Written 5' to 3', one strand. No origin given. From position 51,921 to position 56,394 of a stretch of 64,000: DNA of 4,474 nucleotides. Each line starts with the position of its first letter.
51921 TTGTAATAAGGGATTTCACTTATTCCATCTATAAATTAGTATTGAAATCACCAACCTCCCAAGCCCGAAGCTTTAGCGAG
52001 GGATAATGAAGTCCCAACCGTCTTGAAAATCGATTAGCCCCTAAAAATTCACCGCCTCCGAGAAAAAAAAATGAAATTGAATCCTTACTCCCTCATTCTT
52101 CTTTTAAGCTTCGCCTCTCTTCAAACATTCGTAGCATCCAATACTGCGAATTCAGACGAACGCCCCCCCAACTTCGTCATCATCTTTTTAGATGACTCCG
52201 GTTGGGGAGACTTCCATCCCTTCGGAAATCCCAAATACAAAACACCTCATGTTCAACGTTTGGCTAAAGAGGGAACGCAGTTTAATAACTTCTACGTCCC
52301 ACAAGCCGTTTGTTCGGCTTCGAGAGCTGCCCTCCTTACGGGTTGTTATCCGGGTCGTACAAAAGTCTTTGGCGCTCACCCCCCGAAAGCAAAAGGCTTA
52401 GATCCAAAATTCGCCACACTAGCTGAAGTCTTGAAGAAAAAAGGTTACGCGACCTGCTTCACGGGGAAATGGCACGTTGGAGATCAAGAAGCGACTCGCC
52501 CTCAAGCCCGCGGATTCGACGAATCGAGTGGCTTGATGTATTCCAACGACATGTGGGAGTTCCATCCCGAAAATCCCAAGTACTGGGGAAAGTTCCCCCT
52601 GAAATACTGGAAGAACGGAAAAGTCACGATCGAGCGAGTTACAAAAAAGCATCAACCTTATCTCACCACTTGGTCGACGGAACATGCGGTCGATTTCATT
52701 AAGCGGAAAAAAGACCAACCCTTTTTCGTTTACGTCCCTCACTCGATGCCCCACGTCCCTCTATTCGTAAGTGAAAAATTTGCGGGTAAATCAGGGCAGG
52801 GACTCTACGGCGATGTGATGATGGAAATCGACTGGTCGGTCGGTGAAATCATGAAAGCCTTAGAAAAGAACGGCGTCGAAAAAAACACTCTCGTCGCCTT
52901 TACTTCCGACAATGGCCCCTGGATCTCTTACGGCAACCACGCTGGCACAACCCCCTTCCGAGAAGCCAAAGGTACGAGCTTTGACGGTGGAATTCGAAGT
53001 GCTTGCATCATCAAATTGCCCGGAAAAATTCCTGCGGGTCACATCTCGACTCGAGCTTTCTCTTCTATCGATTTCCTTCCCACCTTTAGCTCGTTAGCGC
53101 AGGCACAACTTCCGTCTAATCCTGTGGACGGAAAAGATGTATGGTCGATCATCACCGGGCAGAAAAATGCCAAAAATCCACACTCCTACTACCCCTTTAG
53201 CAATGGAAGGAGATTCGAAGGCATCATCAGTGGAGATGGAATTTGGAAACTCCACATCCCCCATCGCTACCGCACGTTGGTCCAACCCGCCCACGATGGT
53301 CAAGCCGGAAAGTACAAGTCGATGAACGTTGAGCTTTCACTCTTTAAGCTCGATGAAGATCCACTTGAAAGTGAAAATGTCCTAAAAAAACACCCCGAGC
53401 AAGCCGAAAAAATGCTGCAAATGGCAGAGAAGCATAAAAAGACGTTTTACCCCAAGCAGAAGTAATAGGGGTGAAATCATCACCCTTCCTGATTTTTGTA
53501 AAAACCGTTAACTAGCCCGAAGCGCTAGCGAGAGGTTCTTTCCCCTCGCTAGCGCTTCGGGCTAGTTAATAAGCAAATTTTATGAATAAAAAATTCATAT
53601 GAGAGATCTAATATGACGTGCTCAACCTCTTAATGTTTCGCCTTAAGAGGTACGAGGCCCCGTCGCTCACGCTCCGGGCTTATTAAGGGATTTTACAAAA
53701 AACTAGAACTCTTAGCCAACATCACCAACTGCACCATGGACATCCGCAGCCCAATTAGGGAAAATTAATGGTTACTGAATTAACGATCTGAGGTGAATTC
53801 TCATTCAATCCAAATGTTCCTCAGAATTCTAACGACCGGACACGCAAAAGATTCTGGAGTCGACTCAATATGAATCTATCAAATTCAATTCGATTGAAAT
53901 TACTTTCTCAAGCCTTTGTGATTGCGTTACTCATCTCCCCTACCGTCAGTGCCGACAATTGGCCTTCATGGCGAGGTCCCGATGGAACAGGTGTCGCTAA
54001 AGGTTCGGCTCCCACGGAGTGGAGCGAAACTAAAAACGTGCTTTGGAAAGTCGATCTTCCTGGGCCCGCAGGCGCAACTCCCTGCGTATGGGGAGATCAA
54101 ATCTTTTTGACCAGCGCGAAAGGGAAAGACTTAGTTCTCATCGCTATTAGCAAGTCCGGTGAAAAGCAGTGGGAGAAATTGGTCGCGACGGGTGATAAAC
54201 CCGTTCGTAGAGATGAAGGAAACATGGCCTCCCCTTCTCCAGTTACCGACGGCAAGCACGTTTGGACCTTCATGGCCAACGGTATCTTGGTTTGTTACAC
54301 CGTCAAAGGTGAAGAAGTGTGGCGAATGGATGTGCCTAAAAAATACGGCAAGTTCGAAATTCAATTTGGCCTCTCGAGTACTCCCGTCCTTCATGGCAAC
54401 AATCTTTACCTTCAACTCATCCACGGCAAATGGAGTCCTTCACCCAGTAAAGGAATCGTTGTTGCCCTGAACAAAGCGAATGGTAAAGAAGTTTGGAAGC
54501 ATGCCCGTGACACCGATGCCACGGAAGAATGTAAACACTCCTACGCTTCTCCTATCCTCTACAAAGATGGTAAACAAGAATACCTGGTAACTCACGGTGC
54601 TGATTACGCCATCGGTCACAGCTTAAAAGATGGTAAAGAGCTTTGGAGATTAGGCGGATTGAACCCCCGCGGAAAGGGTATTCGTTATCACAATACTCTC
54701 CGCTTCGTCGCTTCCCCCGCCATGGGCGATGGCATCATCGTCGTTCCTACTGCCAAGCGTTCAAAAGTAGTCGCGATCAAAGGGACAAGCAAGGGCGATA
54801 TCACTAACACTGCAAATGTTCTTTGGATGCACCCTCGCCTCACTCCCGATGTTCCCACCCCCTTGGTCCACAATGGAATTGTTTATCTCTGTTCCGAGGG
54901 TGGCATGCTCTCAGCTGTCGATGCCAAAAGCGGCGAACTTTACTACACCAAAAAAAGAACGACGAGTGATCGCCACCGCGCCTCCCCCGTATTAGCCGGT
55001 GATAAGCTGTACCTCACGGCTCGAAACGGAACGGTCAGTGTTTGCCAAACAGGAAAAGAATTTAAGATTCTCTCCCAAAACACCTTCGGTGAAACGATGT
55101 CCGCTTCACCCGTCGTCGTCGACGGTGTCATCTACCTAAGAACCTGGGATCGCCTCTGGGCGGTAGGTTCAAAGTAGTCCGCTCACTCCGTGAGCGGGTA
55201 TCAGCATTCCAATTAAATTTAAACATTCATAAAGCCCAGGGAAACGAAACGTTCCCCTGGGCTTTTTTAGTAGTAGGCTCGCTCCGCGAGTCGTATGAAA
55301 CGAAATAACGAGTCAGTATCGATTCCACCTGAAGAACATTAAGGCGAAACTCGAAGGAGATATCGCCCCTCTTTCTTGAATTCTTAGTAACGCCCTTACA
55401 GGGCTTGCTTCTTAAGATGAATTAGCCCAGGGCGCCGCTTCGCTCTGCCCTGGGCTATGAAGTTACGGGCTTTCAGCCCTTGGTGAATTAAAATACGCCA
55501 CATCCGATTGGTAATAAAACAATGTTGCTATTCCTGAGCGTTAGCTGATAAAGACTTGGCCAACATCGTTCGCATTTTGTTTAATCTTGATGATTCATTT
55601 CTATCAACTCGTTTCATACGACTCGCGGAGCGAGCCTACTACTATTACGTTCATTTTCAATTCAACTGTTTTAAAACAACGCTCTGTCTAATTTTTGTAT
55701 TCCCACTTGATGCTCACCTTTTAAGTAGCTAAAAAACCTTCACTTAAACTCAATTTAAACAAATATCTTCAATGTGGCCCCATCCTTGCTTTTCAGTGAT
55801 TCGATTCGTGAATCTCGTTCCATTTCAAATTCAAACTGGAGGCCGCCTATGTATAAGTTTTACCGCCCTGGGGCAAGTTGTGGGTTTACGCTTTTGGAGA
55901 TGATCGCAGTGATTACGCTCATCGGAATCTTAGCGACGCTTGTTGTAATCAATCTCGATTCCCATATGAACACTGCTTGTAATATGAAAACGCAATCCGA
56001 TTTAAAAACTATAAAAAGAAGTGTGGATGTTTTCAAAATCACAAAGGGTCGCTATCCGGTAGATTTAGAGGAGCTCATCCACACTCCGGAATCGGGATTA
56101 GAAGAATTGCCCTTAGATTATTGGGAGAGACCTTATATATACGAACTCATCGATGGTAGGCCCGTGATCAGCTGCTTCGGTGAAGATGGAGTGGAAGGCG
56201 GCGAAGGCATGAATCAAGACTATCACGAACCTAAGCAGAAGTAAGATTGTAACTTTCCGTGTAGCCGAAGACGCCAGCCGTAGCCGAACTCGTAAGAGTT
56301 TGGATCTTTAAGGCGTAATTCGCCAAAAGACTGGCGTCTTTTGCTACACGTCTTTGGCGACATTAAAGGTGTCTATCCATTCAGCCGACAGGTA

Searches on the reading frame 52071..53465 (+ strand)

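Call 3: search_protein_families(library=pfam, proteins=[window:52071-53465:+], max_evalue=0.1)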
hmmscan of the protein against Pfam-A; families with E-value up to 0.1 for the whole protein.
window:52071-53465:+ (464 aa): 5 families
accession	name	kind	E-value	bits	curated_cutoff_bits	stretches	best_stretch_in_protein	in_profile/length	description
PF00884.28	Sulfatase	-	1.6e-54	185.7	25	1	33-344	1-300/301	Sulfatase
PF16347.10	SGSH_C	-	4.2e-07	30.7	29.3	1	304-376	12-84/154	N-sulphoglucosamine sulphohydrolase, C-terminal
PF01663.27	Phosphodiest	-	6.9e-07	29.6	23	1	36-282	2-220/342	Type I phosphodiesterase / nucleotide pyrophosphatase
PF14707.11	Sulfatase_C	-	0.027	15.5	30.9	1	413-462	47-99/127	C-terminal region of aryl-sulfatase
PF02995.22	DUF229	-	0.057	12.5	25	0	87-282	177-342/496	Protein of unknown function (DUF229)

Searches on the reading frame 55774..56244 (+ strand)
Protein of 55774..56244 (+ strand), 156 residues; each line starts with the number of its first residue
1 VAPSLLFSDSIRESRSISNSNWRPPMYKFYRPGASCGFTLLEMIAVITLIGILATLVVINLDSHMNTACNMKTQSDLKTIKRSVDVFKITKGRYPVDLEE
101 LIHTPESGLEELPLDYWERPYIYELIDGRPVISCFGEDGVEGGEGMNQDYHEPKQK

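Call 3: search_protein_families(library=pfam, proteins=[window:55774-56244:+], max_evalue=0.1)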
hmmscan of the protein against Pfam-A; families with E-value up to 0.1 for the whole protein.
window:55774-56244:+ (156 aa): 2 families
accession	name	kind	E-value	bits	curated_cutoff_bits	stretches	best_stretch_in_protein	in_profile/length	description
PF08334.16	T2SSG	-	3.5e-10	40.3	21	1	64-149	5-104/108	Type II secretion system (T2SS), protein G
PF07963.17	N_methyl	-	0.0001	22.2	21.2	1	35-57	4-26/27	Prokaryotic N-terminal methylation motif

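Call 4: search_protein_families(library=ncbifam, proteins=[window:55774-56244:+], max_evalue=0.1)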
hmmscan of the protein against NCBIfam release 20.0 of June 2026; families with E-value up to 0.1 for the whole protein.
window:55774-56244:+ (156 aa): 9 families
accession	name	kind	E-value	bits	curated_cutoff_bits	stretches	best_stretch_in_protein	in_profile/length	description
TIGR01710.1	typeII_sec_gspG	equivalog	1.6e-19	70.3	88.85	1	37-149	2-129/134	type II secretion system major pseudopilin GspG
NF040999.1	pilin_ComGC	equivalog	3.9e-08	33.4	75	1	37-103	3-68/84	competence type IV pilus major pilin ComGC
TIGR01708.2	typeII_sec_gspH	equivalog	6.8e-07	29.4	80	1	37-65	3-31/169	type II secretion system minor pseudopilin GspH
TIGR02532.1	IV_pilin_GFxxxE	domain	4.4e-06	26.3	16.3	1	36-57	2-23/24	prepilin-type N-terminal cleavage/methylation domain-containing protein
NF041775.1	typeIV_PilA_Myxo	equivalog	1.3e-05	25.3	400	1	36-108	11-83/214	type IV pilin protein PilA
NF007862.0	PRK10574.1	equivalog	0.008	16.3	138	1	37-92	6-61/145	prepilin peptidase-dependent pilin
NF041013.1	T4P_ComGE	equivalog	0.012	15.7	49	1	37-76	5-44/83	competence type IV pilus minor pilin ComGE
TIGR02596.1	TIGR02596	subfamily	0.019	15.1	70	1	38-67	1-30/196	Verru_Chthon cassette protein D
NF047827.1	T3SSXpsH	equivalog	0.048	13.4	160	1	37-79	2-41/145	type II secretion system protein XpsH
